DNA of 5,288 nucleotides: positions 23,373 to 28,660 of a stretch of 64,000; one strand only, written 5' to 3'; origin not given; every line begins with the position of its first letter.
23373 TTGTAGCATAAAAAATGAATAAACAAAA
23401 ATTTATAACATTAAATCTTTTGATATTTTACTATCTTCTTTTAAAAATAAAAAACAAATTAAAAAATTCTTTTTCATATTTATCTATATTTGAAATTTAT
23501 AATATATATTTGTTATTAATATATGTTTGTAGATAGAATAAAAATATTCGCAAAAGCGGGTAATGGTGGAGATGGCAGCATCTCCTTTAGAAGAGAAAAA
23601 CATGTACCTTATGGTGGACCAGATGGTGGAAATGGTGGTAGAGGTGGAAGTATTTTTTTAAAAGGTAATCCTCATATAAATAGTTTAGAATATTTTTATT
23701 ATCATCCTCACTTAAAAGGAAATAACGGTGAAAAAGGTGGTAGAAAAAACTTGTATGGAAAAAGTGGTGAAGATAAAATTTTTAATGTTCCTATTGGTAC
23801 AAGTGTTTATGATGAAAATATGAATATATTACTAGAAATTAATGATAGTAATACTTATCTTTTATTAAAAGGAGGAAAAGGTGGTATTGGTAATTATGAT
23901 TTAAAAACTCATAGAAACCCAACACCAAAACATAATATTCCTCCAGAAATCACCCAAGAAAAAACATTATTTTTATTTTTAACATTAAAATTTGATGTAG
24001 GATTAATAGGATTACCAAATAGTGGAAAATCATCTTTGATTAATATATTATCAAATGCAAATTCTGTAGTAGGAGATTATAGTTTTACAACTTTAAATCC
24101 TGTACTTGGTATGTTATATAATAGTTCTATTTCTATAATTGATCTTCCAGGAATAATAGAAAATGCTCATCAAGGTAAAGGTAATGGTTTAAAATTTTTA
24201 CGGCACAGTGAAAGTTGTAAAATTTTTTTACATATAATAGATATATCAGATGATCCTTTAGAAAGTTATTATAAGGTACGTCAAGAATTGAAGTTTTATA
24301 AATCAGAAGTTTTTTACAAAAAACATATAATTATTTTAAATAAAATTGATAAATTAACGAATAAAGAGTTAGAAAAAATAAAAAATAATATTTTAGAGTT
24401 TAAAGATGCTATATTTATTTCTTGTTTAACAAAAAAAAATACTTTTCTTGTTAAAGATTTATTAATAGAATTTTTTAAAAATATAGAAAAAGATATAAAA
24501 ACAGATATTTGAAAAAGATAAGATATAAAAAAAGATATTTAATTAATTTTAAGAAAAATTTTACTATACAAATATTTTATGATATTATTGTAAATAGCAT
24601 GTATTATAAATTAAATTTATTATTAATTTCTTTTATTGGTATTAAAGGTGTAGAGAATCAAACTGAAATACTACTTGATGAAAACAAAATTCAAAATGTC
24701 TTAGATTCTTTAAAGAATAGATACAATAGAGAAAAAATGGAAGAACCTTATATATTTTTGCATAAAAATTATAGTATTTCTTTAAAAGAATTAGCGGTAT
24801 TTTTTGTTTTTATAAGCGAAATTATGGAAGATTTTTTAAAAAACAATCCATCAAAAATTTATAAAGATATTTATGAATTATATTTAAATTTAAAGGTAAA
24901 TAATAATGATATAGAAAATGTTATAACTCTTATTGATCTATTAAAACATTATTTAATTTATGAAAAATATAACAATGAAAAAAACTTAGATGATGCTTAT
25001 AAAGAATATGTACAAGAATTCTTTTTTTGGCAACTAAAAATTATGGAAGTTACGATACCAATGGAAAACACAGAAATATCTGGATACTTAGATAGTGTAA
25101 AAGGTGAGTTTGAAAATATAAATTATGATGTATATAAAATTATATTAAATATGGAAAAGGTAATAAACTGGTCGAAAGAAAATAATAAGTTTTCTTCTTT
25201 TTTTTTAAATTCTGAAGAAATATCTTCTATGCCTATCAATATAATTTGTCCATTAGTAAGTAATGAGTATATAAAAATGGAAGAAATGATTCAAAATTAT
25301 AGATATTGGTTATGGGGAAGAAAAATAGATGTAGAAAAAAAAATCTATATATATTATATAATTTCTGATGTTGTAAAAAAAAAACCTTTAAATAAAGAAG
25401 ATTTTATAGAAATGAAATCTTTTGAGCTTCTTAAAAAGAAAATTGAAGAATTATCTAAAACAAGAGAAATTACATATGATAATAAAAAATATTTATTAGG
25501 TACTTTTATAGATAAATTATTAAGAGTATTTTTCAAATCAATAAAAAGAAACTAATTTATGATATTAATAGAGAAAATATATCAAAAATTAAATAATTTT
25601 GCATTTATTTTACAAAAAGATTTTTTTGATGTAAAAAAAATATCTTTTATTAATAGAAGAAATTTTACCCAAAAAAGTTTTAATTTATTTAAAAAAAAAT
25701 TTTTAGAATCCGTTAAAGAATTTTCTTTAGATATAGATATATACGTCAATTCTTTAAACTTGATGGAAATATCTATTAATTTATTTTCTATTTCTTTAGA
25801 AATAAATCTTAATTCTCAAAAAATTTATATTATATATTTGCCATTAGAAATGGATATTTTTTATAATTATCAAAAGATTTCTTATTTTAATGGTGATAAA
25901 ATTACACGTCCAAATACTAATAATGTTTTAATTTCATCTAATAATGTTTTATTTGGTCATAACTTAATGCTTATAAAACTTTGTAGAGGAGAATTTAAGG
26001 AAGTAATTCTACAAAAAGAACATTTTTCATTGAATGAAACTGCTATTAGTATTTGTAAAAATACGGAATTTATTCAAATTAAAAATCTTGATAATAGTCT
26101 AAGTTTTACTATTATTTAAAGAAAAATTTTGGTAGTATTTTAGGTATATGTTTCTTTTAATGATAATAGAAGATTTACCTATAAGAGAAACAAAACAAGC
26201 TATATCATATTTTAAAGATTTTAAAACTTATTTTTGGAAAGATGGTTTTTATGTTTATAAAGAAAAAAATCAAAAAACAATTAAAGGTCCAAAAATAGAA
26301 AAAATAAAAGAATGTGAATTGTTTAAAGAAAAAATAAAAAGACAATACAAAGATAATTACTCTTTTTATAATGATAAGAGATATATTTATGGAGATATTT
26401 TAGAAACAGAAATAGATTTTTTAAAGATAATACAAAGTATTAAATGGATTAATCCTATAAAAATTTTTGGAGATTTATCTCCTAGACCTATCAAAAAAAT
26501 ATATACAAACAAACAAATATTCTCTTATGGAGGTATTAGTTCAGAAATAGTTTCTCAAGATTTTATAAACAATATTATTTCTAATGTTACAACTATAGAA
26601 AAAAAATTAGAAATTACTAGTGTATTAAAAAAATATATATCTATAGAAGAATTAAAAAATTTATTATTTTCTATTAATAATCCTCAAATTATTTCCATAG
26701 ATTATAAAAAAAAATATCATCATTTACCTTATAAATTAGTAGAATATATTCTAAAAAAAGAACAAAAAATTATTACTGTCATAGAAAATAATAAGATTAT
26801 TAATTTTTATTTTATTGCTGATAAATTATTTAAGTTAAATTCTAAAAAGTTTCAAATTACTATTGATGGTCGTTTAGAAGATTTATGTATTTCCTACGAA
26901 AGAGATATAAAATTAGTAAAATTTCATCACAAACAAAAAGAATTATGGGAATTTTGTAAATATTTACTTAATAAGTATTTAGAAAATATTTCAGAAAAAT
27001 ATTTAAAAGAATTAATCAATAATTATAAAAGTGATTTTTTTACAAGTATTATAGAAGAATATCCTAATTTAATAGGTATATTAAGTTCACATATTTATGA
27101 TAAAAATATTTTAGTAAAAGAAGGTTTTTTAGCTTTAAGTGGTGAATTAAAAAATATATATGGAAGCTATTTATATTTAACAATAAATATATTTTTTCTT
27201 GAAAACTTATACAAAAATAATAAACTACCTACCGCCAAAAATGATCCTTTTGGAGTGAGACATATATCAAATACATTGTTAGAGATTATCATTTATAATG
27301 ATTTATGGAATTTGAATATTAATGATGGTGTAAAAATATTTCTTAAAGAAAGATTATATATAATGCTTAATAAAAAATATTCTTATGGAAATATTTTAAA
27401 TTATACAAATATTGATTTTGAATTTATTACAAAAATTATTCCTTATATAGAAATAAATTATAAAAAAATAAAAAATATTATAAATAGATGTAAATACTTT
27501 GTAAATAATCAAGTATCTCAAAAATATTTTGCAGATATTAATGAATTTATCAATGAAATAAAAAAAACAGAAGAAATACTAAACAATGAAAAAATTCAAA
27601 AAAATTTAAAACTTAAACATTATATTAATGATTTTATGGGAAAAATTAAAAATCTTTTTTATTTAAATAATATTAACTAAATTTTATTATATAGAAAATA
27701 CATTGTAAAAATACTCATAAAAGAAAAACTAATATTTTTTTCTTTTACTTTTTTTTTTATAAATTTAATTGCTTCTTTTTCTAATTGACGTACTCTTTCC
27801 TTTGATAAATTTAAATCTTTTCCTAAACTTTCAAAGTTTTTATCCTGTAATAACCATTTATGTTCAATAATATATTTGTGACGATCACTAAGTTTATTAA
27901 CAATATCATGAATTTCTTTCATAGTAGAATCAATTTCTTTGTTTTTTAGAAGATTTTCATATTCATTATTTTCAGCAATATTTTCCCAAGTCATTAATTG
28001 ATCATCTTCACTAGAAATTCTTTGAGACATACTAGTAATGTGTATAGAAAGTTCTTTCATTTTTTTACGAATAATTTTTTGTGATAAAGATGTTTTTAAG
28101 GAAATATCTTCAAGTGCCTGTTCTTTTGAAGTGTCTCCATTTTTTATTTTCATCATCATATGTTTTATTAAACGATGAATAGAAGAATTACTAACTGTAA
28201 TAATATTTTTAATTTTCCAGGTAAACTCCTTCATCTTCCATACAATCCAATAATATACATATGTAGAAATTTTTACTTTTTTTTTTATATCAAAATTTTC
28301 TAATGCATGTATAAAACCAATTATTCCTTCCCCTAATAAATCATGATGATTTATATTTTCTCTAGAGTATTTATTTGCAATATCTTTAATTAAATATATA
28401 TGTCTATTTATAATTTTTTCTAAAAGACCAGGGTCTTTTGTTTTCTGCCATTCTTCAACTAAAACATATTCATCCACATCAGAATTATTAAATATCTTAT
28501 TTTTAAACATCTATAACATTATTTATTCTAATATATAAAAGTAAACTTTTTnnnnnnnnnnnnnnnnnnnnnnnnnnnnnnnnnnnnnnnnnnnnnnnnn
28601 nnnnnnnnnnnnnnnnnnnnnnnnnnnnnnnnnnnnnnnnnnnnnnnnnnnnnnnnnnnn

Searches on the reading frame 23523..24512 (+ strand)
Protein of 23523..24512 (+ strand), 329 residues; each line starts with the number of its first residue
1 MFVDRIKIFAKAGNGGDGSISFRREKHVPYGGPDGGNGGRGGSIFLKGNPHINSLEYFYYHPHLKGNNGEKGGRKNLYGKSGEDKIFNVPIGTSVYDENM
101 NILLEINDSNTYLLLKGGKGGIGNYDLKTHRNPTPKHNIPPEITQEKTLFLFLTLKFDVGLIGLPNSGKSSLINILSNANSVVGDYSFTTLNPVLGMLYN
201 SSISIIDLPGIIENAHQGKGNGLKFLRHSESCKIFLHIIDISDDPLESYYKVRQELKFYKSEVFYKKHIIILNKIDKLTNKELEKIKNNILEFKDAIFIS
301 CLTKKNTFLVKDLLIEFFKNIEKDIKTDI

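Call 26: search_protein_families(library=pfam, proteins=[window:23523-24512:+], max_evalue=0.001)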
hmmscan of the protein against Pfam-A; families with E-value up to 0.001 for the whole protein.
window:23523-24512:+ (329 aa): 5 families
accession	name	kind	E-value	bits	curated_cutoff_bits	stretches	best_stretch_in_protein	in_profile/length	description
PF01018.28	GTP1_OBG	-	3.2e-46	157.2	27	1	3-153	1-153/155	GTP1/OBG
PF01926.29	MMR_HSR1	-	1.7e-24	86.5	21.9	1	158-274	1-113/113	50S ribosome-binding GTPase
PF02421.24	FeoB_N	-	2.3e-11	43.9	27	1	159-284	3-124/156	Ferrous iron transport protein B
PF16897.10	MMR_HSR1_Xtn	-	1e-05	25.9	35.2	1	261-307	51-93/106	C-terminal region of MMR_HSR1 domain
PF00350.29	Dynamin_N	-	0.00013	22.5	27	0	200-244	100-141/168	Dynamin family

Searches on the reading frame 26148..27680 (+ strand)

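Call 26: search_protein_families(library=pfam, proteins=[window:26148-27680:+], max_evalue=0.001)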
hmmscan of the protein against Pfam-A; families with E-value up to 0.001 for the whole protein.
window:26148-27680:+ (510 aa): 1 family
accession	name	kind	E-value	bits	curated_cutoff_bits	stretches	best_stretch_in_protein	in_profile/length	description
PF02092.22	tRNA_synt_2f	-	5.8e-11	42.4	29.2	1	143-400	219-498/536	Glycyl-tRNA synthetase beta subunit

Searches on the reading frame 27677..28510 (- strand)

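Call 26: search_protein_families(library=pfam, proteins=[window:27677-28510:-], max_evalue=0.001)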
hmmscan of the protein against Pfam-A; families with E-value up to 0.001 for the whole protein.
window:27677-28510:- (277 aa): 2 families
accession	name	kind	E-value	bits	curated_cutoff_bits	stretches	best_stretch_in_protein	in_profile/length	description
PF04545.22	Sigma70_r4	-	2.3e-09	37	24.1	1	205-252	3-49/50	Sigma-70, region 4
PF04542.20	Sigma70_r2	-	2.7e-09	37.1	24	1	34-93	2-61/71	Sigma-70 region 2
